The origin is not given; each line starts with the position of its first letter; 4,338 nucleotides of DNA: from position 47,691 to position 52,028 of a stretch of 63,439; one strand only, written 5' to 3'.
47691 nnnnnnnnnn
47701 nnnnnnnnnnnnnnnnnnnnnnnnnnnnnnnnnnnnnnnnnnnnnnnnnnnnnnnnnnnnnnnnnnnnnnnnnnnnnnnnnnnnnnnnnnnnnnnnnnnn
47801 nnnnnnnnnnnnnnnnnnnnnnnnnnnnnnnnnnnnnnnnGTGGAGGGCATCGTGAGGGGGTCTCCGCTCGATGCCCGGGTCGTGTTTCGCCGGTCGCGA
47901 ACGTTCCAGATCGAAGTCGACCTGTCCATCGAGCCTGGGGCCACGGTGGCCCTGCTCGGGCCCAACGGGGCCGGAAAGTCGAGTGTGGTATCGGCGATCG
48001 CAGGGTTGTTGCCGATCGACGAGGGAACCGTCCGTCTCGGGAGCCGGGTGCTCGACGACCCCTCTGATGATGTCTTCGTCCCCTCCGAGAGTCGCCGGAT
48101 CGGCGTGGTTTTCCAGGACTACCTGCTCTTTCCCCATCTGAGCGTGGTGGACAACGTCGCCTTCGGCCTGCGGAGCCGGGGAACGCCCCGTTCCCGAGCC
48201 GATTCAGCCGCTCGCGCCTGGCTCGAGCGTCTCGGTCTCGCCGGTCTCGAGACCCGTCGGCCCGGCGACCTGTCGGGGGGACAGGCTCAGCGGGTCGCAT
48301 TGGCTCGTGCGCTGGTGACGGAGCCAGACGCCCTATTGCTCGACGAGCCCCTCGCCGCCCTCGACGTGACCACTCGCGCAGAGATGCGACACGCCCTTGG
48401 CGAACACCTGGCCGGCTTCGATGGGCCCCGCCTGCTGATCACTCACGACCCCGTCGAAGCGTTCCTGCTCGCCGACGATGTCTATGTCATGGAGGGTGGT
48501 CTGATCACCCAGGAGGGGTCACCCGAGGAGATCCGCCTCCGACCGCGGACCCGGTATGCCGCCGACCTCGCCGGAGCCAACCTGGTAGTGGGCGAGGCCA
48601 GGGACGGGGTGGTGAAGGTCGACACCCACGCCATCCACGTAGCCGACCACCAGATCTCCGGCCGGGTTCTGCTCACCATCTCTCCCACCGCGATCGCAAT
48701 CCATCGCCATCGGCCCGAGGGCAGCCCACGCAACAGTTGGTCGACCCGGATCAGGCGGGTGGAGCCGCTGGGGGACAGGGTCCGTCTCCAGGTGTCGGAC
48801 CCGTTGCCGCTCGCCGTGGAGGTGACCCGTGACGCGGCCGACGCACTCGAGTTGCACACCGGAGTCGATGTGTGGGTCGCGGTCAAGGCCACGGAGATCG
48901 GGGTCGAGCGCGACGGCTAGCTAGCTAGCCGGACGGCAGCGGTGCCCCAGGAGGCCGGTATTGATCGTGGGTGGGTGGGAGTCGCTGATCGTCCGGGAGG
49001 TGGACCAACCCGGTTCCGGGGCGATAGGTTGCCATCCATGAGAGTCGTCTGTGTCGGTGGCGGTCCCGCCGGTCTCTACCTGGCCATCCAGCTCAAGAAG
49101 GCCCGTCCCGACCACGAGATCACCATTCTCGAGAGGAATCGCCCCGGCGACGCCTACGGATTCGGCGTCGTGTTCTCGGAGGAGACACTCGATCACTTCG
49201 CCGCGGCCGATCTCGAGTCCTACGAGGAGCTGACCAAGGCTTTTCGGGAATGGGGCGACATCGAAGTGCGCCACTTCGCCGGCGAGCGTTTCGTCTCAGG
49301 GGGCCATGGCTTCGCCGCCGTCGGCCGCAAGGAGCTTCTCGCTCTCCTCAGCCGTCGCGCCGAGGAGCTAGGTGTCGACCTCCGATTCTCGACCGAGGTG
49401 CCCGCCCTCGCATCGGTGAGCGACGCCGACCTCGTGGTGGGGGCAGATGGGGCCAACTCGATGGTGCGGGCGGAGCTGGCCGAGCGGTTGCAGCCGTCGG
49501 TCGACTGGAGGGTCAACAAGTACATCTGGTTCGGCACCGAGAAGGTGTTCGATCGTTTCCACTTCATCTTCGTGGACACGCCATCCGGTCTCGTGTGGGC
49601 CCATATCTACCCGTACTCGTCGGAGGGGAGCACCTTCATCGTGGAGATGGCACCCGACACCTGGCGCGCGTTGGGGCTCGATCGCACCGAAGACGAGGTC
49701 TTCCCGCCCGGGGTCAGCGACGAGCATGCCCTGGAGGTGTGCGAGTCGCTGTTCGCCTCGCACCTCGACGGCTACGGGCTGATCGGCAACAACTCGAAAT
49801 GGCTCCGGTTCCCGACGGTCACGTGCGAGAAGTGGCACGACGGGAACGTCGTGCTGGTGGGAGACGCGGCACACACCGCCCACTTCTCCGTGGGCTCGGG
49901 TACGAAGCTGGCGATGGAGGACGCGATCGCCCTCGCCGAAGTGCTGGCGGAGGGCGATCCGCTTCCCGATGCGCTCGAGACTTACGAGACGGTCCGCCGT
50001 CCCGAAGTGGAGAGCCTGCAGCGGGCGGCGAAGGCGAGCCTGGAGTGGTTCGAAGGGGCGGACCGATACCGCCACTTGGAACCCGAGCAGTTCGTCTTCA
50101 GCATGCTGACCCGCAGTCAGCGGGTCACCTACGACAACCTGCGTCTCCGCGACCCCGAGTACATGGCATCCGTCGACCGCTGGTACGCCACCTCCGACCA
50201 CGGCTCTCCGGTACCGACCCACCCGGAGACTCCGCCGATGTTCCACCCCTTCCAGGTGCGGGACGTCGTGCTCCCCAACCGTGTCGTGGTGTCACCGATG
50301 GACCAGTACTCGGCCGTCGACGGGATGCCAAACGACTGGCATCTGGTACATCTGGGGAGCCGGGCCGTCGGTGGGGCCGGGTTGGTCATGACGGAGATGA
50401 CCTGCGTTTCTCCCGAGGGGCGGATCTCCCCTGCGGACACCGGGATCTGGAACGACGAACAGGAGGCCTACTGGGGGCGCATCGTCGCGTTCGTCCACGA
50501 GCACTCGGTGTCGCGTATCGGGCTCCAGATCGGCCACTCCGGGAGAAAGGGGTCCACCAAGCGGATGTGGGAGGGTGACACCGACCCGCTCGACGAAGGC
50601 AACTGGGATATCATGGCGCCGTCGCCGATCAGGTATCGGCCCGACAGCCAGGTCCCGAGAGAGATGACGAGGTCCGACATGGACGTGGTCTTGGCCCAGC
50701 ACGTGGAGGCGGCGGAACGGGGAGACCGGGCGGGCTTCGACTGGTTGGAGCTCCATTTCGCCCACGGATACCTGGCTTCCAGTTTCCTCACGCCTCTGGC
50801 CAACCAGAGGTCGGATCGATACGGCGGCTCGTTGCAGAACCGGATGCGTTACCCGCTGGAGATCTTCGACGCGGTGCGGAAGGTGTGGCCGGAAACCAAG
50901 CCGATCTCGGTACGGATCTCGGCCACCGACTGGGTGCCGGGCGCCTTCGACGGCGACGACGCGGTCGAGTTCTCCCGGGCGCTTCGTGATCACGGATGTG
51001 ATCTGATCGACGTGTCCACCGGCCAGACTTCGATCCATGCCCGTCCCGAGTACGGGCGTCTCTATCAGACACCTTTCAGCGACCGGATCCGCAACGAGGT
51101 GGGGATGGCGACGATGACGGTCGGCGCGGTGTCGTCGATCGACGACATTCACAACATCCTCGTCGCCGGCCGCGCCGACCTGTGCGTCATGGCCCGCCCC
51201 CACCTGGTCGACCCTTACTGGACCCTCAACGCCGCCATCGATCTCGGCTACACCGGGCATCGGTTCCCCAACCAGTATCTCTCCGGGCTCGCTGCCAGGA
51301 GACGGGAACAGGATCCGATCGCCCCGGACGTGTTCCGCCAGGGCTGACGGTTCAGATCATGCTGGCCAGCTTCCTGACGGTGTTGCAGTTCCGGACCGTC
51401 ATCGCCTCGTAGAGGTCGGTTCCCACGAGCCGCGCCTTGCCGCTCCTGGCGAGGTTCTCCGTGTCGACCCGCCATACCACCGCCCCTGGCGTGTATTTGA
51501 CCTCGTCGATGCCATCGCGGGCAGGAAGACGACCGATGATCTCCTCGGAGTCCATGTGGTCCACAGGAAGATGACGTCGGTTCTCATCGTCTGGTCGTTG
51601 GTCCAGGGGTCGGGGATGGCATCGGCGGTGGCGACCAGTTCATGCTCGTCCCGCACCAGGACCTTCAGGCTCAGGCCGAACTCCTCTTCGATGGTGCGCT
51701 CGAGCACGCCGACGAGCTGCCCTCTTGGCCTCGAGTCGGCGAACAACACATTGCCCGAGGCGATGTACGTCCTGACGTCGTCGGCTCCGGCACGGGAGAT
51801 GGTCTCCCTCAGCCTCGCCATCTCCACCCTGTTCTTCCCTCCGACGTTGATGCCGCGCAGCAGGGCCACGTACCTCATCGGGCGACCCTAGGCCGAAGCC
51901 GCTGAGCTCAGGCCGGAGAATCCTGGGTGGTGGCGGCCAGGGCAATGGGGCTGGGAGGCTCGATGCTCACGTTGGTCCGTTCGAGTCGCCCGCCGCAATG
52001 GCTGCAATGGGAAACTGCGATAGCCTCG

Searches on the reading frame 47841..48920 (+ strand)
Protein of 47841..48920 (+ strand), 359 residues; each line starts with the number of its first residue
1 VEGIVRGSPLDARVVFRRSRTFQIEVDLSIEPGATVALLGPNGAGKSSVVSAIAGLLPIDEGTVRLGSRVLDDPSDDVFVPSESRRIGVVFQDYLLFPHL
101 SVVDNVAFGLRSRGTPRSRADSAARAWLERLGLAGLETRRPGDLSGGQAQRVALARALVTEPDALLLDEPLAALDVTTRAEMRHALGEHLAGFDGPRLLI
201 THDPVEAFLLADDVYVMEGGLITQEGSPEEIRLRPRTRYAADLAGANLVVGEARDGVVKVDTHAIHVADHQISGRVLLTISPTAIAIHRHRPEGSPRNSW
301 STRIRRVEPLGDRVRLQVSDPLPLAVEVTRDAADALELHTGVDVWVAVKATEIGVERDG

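Call 30: search_protein_families(library=ncbifam, proteins=[window:47841-48920:+])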
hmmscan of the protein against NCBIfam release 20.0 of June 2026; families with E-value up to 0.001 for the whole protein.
window:47841-48920:+ (359 aa): 184 families (the best 25 are shown)
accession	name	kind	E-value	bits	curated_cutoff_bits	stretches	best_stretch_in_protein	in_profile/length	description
NF040840.2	tungstate_WtpC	equivalog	4e-70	236.8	440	1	15-354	7-345/347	tungstate ABC transporter ATP-binding protein WtpC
TIGR03265.1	PhnT2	equivalog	1.2e-68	232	457.7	1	25-352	22-348/353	putative 2-aminoethylphosphonate ABC transporter ATP-binding protein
TIGR02142.1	modC_ABC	equivalog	1.3e-62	212.1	285.05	1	18-352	8-351/353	molybdenum ABC transporter ATP-binding protein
NF008653.0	PRK11650.1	subfamily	9.8e-58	195.9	432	1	25-316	22-310/357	sn-glycerol-3-phosphate ABC transporter ATP-binding protein UgpC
NF043075.1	MMSYN1_0197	equivalog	2.3e-56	191.2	550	1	25-273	20-264/341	spermidine/putrescine ABC transporter ATP-binding protein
TIGR01187.1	potA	subfamily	2.8e-56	191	355.6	1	38-318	1-284/325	polyamine ABC transporter ATP-binding protein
NF040933.2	ABC_arch_GlcV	equivalog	1.4e-54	185.3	450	1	25-291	24-292/357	glucose ABC transporter ATP-binding protein GlcV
NF008513.0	PRK11432.1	equivalog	1.5e-54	185.2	496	1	25-291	24-289/351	ferric ABC transporter ATP-binding protein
NF006987.0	PRK09452.1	equivalog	1.6e-54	185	482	1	25-252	35-256/378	spermidine/putrescine ABC transporter ATP-binding protein PotA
TIGR03258.1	PhnT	equivalog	8.6e-53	179.6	499.15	1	11-318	12-321/359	2-aminoethylphosphonate ABC transport system ATP-binding subunit PhnT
TIGR00968.1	3a0106s01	subfamily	8.8e-53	179.2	342.75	1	25-246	18-233/237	sulfate ABC transporter ATP-binding protein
NF008105.0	PRK10851.1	equivalog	2.1e-51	174.7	502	1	16-316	12-308/362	sulfate/thiosulfate ABC transporter ATP-binding protein CysA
NF008355.0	PRK11144.1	equivalog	2e-50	171.8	434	1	22-353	13-350/353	molybdenum ABC transporter ATP-binding protein ModC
NF008233.0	PRK11000.1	equivalog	3.2e-50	171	568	1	25-246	21-236/369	maltose/maltodextrin ABC transporter ATP-binding protein MalK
NF008621.0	PRK11607.1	equivalog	1.3e-42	146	613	1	25-250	37-256/377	putrescine ABC transporter ATP-binding subunit PotG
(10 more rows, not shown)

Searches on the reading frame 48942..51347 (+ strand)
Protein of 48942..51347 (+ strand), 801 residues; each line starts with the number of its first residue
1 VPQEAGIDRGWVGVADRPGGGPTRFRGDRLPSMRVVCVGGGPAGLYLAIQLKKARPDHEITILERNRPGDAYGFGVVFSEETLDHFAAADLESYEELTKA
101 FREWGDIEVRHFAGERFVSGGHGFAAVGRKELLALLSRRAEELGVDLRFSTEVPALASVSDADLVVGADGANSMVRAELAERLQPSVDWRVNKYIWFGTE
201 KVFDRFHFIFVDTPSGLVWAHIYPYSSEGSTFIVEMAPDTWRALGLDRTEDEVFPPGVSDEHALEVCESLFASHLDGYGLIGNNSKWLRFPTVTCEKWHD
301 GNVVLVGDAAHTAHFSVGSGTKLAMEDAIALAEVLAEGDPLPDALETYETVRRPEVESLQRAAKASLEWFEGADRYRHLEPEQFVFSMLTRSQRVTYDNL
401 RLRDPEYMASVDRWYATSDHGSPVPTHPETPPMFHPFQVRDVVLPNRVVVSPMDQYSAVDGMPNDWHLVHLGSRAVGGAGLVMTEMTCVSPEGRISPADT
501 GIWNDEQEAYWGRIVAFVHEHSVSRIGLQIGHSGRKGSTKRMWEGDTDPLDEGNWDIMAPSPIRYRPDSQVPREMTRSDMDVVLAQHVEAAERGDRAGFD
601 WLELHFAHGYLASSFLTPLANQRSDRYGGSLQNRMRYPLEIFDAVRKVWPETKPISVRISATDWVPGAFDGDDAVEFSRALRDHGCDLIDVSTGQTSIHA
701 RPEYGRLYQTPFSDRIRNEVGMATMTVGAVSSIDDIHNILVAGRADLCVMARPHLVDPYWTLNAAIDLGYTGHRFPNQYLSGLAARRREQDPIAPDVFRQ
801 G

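Call 3: search_protein_families(library=pfam, proteins=[window:48942-51347:+])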
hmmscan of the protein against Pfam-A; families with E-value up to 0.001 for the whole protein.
window:48942-51347:+ (801 aa): 8 families
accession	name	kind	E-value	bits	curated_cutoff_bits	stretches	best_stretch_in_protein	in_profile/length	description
PF00724.26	Oxidored_FMN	-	3.8e-59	201.1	27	1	433-764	2-335/342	NADH:flavin oxidoreductase / NADH oxidase family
PF01494.25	FAD_binding_3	-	3.4e-22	79.6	22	1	34-361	3-347/349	FAD binding domain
PF05834.18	Lycopene_cycl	-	4.5e-07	29.7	23.4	1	35-178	2-133/380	Lycopene cyclase protein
PF01266.30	DAO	-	2.5e-05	24.4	27.9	0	34-70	1-37/353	FAD dependent oxidoreductase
PF13450.12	NAD_binding_8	-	4.6e-05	24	21.9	1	38-71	2-35/68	NAD(P)-binding Rossmann-like domain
PF07992.20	Pyr_redox_2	-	8.4e-05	22.6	26.1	0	33-90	1-54/291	Pyridine nucleotide-disulphide oxidoreductase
PF04820.20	Trp_halogenase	-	0.00033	20.1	21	0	34-66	1-35/458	Tryptophan halogenase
PF03486.20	HI0933_like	-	0.00058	19.8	50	0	34-169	2-148/244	HI0933-like protein Rossmann domain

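Call 4: search_protein_families(library=ncbifam, proteins=[window:48942-51347:+])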
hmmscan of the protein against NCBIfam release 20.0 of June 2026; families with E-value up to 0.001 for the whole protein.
window:48942-51347:+ (801 aa): 62 families (the best 25 are shown)
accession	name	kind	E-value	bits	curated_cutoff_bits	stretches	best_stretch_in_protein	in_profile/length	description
NF006101.0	PRK08255.1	equivalog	0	1134.4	1078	1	33-789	1-755/768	bifunctional salicylyl-CoA 5-hydroxylase/oxidoreductase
NF010047.0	PRK13523.1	equivalog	1.2e-90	304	431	1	433-779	5-334/339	NADPH dehydrogenase NamA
NF053547.1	violacein_VioD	equivalog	4.3e-63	213.4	620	1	35-394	2-354/372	flavin-dependent violacein biosynthesis monooxygenase VioD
TIGR03997.1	mycofact_OYE_2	equivalog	1.6e-57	195.4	793.15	1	433-764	2-327/645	mycofactocin system FadH/OYE family oxidoreductase 2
NF041087.1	bile_acid_BaiCD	equivalog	3.1e-52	177.5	825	1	433-763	4-327/642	bile acid Fe-S flavoenzyme BaiCD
NF007899.0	PRK10605.1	subfamily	7.8e-34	117.5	403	1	433-754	6-327/365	N-ethylmaleimide reductase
NF045599.1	bili_reduct_long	exception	1.3e-29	102.9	750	1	434-763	2-330/641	bilirubin reductase, long form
NF045592.1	bili_reduct_N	equivalog_domain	5.7e-28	98.1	425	1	433-763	2-329/363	bilirubin reductase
NF005313.0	PRK06847.1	subfamily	2.2e-27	96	372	2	296-364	277-345/375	hypothetical protein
TIGR03996.1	mycofact_OYE_1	hypoth_equivalog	5.9e-20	71.3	627.9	1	444-763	13-321/633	mycofactocin system FadH/OYE family oxidoreductase 1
NF005720.0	PRK07538.1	subfamily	4.9e-19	68.5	400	1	157-363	151-361/418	hypothetical protein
NF005566.0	PRK07236.1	subfamily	6.7e-19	68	333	2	296-364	300-369/386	hypothetical protein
NF004829.0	PRK06183.1-3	subfamily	1.4e-18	66.9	390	1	290-365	277-355/520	bifunctional 3-(3-hydroxy-phenyl)propionate/3-hydroxycinnamic acid hydroxylase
NF005243.0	PRK06753.1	equivalog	2.1e-17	63.1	365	2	297-363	266-331/374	hypothetical protein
NF004780.0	PRK06126.1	subfamily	2.1e-14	52.7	445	1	161-362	177-368/552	hypothetical protein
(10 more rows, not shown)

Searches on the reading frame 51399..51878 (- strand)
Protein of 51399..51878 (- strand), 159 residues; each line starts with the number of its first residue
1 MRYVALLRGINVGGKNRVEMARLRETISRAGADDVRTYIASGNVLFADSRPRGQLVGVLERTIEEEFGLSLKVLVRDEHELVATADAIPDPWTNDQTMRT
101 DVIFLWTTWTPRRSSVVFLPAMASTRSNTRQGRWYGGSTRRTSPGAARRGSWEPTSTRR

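Call 30: search_protein_families(library=ncbifam, proteins=[window:51399-51878:-])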
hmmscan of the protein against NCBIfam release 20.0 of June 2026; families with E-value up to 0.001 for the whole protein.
window:51399-51878:- (159 aa): 0 families

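Call 92: search_protein_families(library=pfam, proteins=[window:51399-51878:-], max_evalue=0.001)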
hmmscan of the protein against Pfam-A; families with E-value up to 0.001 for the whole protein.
window:51399-51878:- (159 aa): 1 family
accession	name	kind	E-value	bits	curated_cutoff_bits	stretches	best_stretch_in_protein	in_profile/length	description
PF08002.16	DUF1697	-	6.5e-36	124.2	24.4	1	1-113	1-115/137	Protein of unknown function (DUF1697)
